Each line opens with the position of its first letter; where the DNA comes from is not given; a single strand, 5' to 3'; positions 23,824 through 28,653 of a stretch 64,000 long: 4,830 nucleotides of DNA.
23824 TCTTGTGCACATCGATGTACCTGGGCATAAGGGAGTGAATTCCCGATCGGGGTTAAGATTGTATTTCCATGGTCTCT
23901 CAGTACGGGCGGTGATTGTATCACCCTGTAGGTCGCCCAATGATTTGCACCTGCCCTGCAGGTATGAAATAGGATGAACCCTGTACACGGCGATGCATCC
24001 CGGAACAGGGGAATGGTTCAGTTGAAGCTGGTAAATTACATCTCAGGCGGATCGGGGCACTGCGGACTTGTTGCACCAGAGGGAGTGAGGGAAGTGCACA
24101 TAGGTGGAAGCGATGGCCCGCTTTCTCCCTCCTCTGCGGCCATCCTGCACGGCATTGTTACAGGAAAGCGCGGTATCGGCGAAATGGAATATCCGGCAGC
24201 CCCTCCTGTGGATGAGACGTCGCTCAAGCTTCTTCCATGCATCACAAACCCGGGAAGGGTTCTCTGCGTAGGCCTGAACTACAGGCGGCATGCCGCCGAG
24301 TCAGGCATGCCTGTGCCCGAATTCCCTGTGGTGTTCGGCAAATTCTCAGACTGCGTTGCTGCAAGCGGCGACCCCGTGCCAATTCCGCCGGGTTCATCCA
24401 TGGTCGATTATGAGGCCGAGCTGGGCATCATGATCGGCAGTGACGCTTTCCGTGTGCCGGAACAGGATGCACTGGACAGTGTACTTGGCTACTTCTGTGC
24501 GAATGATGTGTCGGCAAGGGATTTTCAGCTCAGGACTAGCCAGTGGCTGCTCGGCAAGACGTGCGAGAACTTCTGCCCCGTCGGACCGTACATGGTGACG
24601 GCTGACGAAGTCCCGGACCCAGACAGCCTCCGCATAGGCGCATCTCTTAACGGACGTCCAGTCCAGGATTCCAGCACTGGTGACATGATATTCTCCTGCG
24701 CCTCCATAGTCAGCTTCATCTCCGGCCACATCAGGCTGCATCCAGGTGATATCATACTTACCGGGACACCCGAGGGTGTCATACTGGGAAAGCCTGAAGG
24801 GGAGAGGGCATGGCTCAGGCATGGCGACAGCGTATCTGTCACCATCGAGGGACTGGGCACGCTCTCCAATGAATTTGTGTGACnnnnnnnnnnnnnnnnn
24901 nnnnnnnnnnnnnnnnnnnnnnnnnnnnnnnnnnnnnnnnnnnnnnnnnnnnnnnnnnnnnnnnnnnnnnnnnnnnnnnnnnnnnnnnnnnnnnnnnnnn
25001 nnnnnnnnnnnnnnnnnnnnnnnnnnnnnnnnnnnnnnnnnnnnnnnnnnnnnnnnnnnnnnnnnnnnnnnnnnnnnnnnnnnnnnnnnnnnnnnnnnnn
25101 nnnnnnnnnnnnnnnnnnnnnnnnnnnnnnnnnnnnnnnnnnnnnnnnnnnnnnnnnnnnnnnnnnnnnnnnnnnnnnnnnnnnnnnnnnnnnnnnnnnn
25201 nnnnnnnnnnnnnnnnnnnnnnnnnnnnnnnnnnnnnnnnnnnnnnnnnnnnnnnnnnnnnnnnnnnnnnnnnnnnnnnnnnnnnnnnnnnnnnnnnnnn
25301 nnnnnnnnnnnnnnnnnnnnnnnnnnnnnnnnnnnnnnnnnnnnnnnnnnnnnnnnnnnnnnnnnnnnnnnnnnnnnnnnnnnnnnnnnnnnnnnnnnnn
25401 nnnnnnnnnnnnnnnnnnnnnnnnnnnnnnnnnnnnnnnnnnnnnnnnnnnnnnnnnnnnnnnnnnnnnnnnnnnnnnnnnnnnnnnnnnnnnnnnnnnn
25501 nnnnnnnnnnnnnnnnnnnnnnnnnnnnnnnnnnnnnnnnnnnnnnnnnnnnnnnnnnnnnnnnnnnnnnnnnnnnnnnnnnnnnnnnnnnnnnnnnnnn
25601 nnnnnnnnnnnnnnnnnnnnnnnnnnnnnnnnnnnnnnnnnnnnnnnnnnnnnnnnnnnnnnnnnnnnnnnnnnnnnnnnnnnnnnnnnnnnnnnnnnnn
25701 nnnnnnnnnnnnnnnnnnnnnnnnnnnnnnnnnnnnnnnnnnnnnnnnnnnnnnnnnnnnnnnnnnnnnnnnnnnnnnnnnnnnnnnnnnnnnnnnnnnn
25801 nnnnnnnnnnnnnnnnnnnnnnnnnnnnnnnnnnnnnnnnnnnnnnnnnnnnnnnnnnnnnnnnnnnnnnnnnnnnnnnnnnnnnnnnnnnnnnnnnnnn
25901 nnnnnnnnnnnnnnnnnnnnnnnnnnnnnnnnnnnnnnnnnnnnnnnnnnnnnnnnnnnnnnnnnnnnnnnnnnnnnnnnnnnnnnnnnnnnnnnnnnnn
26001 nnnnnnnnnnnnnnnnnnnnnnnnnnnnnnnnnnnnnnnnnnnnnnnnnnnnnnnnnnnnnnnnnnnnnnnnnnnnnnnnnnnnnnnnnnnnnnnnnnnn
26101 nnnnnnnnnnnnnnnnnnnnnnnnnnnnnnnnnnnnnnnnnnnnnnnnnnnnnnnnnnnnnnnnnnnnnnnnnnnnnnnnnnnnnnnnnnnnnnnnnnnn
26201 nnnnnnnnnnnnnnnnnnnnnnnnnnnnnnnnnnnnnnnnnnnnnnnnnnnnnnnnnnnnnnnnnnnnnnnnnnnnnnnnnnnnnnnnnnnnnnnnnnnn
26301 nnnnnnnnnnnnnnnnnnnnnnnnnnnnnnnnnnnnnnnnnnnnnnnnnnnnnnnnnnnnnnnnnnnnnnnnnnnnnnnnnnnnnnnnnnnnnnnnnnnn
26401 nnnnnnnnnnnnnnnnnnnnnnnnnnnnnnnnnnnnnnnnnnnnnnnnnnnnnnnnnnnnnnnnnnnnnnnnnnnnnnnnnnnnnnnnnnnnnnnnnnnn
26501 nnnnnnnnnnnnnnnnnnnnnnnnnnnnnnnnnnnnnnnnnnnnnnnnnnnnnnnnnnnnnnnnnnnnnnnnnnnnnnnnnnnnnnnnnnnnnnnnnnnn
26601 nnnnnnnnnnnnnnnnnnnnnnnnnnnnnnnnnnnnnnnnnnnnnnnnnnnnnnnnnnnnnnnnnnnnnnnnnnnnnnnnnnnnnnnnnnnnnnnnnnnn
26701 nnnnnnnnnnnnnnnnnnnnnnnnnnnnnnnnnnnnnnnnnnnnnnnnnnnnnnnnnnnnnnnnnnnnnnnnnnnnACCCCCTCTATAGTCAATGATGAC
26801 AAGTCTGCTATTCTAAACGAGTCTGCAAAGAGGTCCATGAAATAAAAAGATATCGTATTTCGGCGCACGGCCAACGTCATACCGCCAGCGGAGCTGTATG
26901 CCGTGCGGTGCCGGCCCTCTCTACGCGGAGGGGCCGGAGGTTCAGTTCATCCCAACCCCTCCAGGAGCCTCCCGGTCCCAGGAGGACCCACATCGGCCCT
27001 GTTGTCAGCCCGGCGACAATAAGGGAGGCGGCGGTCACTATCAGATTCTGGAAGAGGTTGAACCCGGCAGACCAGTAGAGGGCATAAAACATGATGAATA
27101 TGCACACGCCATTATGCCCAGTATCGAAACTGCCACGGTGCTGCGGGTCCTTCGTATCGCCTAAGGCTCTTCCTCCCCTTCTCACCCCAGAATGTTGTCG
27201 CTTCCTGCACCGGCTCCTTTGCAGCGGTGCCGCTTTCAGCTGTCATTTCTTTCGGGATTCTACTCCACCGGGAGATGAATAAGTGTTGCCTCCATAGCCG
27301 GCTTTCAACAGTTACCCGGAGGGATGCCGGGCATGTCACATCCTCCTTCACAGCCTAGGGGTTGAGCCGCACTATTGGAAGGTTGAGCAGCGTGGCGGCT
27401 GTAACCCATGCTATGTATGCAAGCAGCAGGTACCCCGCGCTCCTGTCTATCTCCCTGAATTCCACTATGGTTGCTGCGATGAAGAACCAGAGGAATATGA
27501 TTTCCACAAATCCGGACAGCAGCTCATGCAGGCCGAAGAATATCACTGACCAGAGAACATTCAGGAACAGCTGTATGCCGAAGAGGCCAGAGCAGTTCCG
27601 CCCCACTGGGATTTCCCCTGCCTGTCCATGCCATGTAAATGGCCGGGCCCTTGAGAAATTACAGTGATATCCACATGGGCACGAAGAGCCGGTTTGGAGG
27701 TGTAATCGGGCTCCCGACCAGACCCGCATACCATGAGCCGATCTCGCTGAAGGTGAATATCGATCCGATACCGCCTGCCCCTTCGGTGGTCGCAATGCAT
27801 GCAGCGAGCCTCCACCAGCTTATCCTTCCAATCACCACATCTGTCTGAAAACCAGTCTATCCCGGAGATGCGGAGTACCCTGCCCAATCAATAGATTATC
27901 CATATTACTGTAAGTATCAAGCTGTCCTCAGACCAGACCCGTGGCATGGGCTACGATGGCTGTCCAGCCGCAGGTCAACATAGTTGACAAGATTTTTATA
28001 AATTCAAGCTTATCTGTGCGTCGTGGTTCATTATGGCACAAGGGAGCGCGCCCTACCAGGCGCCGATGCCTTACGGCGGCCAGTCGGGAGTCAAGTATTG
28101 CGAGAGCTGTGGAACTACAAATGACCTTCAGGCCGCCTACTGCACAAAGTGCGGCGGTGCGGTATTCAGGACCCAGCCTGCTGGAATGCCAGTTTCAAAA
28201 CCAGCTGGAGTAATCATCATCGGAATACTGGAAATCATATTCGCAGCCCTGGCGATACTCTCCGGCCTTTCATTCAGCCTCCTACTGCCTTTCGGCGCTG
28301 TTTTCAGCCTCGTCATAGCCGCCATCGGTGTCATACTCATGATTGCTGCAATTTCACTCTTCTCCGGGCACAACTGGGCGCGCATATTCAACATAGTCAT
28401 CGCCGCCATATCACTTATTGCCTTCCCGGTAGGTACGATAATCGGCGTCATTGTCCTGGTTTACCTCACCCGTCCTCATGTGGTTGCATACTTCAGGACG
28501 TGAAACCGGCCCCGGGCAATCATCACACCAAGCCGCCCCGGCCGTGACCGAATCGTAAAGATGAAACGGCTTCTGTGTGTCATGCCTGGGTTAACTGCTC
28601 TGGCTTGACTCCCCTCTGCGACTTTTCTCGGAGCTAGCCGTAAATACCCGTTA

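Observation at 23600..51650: Unusual density of disrupted genes: six in about 28 kb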

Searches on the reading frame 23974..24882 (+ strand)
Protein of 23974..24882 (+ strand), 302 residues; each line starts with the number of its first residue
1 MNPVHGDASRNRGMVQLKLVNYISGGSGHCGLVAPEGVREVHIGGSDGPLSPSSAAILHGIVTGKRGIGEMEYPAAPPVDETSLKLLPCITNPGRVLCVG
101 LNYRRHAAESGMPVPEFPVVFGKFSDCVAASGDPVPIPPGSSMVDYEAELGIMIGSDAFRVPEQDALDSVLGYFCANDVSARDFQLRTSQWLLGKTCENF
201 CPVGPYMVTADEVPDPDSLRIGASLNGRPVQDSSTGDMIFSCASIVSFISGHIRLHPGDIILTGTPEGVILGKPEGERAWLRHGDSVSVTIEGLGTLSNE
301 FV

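Call 27: find_related_loci(query=window:23974-24882:+, collection=metagenome_contigs, flank=10000)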
Query window:23974-24882:+ (302 aa) in metagenome_contigs; peptide patterns used: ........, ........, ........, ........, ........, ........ (x = any residue, [..] = any of these).
145 stretches matched a pattern; 81 encode a relative of the query (tblastn E <= 1e-3); the best 80 are kept; 80 distinct loci.
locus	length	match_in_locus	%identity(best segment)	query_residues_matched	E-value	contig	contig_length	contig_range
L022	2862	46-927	48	17-302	3e-89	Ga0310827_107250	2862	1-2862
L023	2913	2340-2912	54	79-267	1e-64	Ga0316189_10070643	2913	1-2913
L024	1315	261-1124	42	5-302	3e-62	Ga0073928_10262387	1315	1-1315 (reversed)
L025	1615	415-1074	45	79-299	4e-60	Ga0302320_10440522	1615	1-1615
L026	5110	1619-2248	46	90-302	9e-58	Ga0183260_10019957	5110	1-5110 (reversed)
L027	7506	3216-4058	37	8-302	2e-57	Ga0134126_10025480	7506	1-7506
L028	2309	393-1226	38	15-302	8e-58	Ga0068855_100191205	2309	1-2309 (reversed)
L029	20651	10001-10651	44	84-302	5e-57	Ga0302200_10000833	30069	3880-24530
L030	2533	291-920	50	93-300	2e-57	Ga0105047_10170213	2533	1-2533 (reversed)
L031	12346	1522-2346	37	17-302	6e-57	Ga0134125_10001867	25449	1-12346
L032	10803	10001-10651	44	84-302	1e-56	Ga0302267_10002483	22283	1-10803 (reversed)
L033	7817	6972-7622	44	84-302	1e-56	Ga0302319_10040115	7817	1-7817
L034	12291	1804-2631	38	17-302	1e-56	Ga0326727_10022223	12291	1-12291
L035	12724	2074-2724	44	84-302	1e-56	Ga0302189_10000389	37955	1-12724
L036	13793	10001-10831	38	16-302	7e-57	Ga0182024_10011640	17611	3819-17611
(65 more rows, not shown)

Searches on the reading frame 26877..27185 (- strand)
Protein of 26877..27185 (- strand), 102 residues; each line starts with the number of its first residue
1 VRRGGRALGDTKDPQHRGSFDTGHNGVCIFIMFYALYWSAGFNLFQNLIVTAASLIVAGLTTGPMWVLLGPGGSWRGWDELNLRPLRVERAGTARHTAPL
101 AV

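Call 15: search_protein_families(library=pfam, proteins=[window:26877-27185:-], max_evalue=0.01)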
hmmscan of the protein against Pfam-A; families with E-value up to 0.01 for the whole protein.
window:26877-27185:- (102 aa): 0 families

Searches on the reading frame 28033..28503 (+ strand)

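Call 15: search_protein_families(library=pfam, proteins=[window:28033-28503:+], max_evalue=0.01)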
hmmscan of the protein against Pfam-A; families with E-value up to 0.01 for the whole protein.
window:28033-28503:+ (156 aa): 6 families
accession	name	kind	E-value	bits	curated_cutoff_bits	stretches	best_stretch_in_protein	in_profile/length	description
PF24463.1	DUF7577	-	8.8e-05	22.5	28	1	22-42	4-24/27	Domain of unknown function (DUF7577)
PF13240.11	Zn_Ribbon_1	-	0.0012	19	25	1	22-41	1-20/23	zinc-ribbon domain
PF23636.1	DUF7144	-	0.002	18.7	27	0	92-130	46-84/115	Domain of unknown function (DUF7144)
PF12773.13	DZR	-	0.002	18.7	27.3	1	21-41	25-45/45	Double zinc ribbon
PF17032.10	Zn_ribbon_15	-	0.0027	18.9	28.9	1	17-41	49-73/73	zinc-ribbon family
PF14803.11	Zn_ribbon_Nudix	-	0.0027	18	25.6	0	36-51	2-17/34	Nudix N-terminal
